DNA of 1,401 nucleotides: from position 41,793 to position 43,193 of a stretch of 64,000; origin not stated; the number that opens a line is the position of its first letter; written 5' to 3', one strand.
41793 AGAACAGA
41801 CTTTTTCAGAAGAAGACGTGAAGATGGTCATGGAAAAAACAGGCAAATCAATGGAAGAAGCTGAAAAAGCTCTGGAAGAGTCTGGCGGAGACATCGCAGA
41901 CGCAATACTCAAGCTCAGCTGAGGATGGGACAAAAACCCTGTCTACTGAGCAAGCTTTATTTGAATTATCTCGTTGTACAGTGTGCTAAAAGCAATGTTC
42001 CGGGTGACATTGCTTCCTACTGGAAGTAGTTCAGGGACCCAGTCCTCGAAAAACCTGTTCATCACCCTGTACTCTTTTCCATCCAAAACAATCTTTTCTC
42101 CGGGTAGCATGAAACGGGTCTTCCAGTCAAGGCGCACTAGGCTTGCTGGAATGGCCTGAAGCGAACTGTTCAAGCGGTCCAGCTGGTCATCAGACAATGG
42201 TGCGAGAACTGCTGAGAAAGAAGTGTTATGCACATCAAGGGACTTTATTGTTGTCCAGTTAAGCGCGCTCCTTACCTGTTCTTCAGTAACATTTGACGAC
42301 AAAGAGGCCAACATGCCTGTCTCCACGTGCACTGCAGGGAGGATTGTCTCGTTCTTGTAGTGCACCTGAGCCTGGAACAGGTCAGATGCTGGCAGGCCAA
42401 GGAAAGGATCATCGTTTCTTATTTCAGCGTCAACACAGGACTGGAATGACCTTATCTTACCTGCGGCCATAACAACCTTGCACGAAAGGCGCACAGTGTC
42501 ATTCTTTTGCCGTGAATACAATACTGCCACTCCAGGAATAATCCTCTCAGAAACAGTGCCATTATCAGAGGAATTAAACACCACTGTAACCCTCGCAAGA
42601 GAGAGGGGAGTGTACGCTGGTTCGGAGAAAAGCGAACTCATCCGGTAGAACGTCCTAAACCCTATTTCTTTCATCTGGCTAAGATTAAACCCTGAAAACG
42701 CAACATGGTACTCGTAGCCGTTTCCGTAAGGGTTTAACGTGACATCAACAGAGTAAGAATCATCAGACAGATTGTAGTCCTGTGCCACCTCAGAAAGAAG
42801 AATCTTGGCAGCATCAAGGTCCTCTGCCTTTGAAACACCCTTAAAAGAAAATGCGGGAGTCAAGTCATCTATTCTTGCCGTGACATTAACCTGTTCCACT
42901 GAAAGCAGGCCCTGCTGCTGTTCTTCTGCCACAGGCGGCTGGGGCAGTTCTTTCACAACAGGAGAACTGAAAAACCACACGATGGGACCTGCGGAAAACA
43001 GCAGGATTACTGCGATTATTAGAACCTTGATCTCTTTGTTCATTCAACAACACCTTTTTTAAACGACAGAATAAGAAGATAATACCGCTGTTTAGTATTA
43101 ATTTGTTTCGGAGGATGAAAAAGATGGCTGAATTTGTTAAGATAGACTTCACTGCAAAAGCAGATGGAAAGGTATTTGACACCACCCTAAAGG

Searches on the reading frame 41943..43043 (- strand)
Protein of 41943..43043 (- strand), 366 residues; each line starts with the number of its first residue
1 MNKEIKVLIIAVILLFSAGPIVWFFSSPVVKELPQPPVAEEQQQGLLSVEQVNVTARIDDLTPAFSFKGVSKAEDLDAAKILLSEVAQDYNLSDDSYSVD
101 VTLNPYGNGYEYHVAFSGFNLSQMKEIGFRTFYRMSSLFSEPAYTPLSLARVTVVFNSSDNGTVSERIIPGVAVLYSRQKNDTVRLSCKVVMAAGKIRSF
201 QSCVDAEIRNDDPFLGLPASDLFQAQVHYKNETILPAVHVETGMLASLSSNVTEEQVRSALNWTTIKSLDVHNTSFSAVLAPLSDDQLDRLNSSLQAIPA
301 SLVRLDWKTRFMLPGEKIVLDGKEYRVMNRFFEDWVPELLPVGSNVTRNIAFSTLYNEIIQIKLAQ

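Call 22: search_protein_families(library=pfam, proteins=[window:41943-43043:-], max_evalue=0.001)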
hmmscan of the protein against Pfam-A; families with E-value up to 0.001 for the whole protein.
window:41943-43043:- (366 aa): 0 families

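Call 97: search_protein_families(library=pfam, proteins=[window:41943-43043:-], max_evalue=1)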
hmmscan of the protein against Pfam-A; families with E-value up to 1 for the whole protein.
window:41943-43043:- (366 aa): 2 families
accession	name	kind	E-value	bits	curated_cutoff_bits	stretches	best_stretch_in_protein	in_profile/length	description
PF12020.13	TAFA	-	0.08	13.9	25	1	179-208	20-49/90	TAFA family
PF11818.13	DUF3340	-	0.22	12.1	28.6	1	252-294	6-49/155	C-terminal domain of tail specific protease (DUF3340)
